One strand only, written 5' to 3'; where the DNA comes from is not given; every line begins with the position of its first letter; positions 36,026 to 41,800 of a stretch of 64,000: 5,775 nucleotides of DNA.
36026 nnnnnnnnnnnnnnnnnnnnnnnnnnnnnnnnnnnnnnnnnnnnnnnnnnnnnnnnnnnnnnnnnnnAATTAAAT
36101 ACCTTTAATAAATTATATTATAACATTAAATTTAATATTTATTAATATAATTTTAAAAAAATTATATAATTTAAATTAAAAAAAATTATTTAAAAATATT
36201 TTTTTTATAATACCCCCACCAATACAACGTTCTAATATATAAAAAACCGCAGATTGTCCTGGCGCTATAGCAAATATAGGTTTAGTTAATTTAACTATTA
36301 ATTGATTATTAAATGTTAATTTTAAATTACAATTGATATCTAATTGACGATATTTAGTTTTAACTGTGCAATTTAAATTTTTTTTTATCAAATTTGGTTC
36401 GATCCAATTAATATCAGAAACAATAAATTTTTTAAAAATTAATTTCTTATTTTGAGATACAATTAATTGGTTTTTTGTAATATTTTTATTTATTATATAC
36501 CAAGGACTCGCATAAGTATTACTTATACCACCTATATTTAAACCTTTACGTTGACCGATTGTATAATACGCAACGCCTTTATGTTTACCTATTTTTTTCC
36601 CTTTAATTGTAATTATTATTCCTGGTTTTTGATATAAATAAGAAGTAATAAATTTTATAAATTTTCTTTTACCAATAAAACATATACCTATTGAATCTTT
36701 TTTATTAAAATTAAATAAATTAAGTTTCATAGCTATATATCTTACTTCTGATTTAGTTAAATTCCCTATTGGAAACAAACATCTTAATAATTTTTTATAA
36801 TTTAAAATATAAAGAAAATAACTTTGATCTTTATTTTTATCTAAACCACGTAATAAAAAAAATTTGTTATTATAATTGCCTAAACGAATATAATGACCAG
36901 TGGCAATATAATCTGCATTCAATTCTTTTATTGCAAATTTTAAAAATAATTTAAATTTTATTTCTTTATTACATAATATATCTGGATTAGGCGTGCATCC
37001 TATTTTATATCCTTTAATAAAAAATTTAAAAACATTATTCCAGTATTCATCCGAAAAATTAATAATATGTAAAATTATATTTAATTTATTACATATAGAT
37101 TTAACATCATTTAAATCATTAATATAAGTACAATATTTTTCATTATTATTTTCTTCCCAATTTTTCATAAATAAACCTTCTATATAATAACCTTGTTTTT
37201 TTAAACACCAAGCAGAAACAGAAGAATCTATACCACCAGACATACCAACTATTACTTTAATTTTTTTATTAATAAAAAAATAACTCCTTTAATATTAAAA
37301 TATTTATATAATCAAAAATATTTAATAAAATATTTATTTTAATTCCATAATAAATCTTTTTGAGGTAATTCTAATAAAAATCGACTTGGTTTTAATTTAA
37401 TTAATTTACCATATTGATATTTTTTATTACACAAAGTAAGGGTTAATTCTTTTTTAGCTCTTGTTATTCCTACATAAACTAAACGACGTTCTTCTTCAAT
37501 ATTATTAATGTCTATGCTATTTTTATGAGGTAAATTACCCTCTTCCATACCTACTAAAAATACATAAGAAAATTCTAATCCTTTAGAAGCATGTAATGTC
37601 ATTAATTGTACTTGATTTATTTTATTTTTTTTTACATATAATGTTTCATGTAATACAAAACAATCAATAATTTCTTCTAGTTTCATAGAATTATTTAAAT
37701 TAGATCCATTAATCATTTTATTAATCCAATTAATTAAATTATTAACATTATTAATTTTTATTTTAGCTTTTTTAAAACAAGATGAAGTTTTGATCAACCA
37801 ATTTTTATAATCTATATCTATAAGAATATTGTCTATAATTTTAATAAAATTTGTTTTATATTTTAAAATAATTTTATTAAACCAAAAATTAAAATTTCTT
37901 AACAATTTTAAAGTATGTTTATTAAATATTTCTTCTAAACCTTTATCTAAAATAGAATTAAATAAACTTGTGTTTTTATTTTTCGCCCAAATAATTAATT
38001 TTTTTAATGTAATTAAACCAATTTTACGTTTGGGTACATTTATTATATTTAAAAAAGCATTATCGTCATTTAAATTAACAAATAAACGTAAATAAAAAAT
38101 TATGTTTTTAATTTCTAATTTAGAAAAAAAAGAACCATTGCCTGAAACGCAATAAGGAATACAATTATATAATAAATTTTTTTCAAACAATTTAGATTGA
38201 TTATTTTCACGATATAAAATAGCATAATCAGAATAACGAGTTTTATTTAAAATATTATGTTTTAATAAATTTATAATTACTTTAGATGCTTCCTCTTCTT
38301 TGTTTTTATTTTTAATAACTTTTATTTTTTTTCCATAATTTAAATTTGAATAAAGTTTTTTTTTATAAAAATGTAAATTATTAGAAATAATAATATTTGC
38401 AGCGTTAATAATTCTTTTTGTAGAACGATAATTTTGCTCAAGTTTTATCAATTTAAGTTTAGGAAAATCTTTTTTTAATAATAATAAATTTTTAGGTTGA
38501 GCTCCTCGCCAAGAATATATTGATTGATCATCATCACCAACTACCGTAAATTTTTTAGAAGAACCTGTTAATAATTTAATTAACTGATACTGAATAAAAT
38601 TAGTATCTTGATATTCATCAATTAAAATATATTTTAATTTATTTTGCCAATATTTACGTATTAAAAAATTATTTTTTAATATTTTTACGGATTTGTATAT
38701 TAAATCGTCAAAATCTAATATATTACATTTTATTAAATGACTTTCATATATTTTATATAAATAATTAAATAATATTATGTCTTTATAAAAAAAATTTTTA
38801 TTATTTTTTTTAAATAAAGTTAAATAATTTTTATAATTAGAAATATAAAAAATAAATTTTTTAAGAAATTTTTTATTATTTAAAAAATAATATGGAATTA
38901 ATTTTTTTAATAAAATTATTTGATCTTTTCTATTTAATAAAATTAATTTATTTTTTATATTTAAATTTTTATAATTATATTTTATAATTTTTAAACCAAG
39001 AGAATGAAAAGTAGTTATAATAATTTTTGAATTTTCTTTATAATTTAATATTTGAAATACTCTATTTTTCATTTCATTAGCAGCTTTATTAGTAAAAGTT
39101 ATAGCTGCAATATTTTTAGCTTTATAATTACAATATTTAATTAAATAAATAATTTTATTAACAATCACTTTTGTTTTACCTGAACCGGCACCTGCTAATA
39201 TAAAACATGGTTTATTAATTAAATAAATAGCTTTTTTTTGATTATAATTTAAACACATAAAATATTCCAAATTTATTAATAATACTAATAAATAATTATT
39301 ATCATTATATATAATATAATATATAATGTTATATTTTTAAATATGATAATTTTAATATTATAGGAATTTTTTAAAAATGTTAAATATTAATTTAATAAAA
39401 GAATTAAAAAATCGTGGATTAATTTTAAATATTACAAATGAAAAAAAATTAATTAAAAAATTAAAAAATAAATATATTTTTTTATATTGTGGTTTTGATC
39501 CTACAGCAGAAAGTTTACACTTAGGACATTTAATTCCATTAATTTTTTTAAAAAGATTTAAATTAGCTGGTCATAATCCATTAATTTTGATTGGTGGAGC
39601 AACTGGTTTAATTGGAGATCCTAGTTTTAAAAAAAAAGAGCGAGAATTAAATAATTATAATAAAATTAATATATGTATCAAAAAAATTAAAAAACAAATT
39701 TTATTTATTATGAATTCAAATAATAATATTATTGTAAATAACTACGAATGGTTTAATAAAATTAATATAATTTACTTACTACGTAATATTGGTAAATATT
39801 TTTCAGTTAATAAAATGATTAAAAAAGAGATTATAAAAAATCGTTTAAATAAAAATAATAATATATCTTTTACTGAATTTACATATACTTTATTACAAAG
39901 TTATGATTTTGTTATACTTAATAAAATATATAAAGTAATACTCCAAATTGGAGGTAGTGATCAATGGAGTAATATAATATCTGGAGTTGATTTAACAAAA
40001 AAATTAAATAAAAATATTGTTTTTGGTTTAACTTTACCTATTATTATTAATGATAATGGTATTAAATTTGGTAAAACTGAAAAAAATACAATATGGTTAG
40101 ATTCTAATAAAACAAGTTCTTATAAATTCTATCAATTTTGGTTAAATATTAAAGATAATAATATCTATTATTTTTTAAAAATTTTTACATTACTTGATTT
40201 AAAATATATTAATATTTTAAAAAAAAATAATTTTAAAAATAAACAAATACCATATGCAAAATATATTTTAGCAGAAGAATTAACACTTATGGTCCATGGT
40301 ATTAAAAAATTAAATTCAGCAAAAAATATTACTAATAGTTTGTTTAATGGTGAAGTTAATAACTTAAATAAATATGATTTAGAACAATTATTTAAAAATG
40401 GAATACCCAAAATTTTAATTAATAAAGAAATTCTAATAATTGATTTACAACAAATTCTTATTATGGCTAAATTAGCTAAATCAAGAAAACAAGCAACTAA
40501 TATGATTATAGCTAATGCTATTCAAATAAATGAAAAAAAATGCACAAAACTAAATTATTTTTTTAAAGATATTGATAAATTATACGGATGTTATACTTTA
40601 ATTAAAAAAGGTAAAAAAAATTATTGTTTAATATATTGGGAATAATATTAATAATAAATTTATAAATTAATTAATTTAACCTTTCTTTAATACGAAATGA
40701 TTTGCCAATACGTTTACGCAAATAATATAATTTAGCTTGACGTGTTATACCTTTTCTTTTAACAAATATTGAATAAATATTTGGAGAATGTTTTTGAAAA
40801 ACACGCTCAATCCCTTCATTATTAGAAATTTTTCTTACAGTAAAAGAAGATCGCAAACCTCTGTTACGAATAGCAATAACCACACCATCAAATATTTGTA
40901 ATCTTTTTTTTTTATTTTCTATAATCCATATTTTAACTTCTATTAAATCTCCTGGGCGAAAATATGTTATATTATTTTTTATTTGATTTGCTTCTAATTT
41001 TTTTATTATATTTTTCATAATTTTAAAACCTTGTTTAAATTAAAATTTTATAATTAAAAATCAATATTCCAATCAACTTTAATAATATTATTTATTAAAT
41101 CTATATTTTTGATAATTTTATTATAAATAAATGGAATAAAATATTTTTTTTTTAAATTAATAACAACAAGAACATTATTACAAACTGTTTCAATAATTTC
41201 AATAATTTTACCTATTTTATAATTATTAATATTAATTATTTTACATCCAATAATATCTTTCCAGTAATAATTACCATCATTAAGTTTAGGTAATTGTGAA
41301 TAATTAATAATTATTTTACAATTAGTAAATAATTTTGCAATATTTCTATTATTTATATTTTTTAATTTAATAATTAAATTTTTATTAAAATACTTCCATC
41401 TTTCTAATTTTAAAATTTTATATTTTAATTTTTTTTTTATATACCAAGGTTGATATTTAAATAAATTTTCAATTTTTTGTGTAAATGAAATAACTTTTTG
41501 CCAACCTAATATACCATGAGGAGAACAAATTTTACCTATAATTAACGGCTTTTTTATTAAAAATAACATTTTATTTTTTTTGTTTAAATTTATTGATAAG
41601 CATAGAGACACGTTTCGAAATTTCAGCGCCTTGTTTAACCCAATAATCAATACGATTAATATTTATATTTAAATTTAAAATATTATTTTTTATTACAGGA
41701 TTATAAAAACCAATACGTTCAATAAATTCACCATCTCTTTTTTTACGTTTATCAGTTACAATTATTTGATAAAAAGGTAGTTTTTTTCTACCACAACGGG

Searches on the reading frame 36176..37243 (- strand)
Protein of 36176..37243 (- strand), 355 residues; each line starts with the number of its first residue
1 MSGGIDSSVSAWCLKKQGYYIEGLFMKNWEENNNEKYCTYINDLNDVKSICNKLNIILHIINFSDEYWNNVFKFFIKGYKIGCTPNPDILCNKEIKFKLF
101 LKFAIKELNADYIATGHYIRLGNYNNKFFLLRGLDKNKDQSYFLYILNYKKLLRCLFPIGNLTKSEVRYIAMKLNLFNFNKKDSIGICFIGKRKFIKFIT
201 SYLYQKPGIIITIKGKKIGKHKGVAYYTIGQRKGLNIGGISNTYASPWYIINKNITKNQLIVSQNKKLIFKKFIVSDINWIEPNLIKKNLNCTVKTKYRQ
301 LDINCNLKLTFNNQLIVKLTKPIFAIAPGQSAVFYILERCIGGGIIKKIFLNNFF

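Call 79: search_protein_families(library=pfam, proteins=[window:36176-37243:-], max_evalue=0.00001)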
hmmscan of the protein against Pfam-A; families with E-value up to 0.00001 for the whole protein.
window:36176-37243:- (355 aa): 3 families
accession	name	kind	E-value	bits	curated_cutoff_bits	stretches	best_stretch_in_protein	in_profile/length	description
PF03054.22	tRNA_Me_trans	-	1.1e-71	241.2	20.6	1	1-192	7-202/202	tRNA methyl transferase HUP domain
PF20259.3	tRNA_Me_trans_M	-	2.5e-21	75.4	27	1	197-264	2-66/66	tRNA methyl transferase PRC-barrel domain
PF20258.4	tRNA_Me_trans_C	-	2.6e-21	76.2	20.6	1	271-346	2-77/77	Aminomethyltransferase beta-barrel domain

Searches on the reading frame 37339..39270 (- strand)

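Call 14: search_protein_families(library=ncbifam, proteins=[window:37339-39270:-])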
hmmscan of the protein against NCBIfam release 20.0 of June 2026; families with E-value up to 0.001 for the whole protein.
window:37339-39270:- (643 aa): 16 families
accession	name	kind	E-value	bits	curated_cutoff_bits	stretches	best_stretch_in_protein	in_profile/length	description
TIGR01074.1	rep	equivalog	3.6e-248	825.2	951.45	1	7-643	2-641/668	DNA helicase Rep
NF008172.0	PRK10919.1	equivalog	1.1e-241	803.8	1168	1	5-643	1-641/673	DNA helicase Rep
TIGR01073.1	pcrA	equivalog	1.8e-160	535.7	911.2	1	6-640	4-636/725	DNA helicase PcrA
NF008743.0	PRK11773.1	equivalog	6.1e-151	504.2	965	1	7-638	10-639/720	DNA helicase II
TIGR01075.1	uvrD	equivalog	1.7e-140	469.6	1144.45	1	7-638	5-634/715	DNA helicase II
NF008276.0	PRK11054.1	equivalog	1.6e-51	175.6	543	3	6-106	196-293/684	DNA helicase IV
TIGR02785.1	addA_Gpos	equivalog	8.7e-44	149.7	707.65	3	172-296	345-481/1234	helicase-exonuclease AddAB subunit AddA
TIGR00609.1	recB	equivalog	2.6e-33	115.3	696.05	3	142-316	297-478/1175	exodeoxyribonuclease V subunit beta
TIGR02784.1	addA_alphas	equivalog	6e-32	111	860.75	2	169-296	345-494/1138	double-strand break repair helicase AddA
NF010485.0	PRK13909.1-2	equivalog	2.9e-28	98.6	650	2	143-573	259-630/909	RecB-like helicase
NF010487.0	PRK13909.1-4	equivalog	4.4e-26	91.4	759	2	106-398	221-527/924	RecB-like helicase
NF041464.1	HelD_BACSU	equivalog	1.9e-14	52.6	419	1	115-363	451-690/779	RNA polymerase recycling motor HelD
NF008128.0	PRK10876.1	equivalog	5.2e-12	44.3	1697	1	163-347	324-515/1181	exodeoxyribonuclease V subunit beta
NF010486.0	PRK13909.1-3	equivalog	6.4e-08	31.1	1109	2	91-388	205-525/921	RecB-like helicase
NF041254.1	motor_HelR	exception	1.6e-06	26.7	750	1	212-297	519-601/706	RNA polymerase recycling motor ATPase HelR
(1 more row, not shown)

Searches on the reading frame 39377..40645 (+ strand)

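Call 80: search_protein_families(library=pfam, proteins=[window:39377-40645:+], max_evalue=0.00001)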
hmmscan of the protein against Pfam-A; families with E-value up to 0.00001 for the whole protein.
window:39377-40645:+ (422 aa): 2 families
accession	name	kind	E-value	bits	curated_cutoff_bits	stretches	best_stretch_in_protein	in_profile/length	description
PF00579.31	tRNA-synt_1b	-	8.4e-78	262.1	21.1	1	31-323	3-291/292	tRNA synthetases class I (W and Y)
PF22421.1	SYY_C-terminal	-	3.2e-20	72.2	27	1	334-419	1-83/83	Tyrosine--tRNA ligase SYY-like C-terminal domain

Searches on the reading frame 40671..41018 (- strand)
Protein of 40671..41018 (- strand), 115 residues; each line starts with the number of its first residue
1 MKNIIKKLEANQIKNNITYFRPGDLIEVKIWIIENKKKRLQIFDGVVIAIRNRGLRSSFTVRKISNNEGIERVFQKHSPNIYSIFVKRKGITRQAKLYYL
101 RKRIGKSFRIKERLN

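Call 80: search_protein_families(library=pfam, proteins=[window:40671-41018:-], max_evalue=0.00001)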
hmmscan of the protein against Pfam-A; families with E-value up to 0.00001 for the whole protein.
window:40671-41018:- (115 aa): 1 family
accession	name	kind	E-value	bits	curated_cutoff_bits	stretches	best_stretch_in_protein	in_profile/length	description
PF01245.26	Ribosomal_L19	-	3e-41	140.3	22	1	3-113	1-111/111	Ribosomal protein L19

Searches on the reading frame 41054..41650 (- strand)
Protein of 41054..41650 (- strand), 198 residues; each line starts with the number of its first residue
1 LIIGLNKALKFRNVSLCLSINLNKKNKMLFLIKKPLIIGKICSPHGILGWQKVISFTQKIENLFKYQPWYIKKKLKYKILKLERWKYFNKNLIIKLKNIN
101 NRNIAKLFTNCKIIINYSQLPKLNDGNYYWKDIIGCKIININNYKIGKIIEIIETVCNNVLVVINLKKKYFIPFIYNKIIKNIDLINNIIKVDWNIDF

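Call 80: search_protein_families(library=pfam, proteins=[window:41054-41650:-], max_evalue=0.00001)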
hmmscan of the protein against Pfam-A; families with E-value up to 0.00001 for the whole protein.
window:41054-41650:- (198 aa): 3 families
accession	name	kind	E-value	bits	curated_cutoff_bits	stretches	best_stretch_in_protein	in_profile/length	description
PF01782.24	RimM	-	2.3e-22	79.5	23.5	1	38-118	2-83/84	RimM N-terminal domain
PF24986.1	PRC_RimM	-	7.2e-10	38.8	27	1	130-195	1-66/69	RimM PRC barrel domain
PF05239.21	PRC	-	8.3e-06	26.2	21.2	0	126-193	2-72/78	PRC-barrel domain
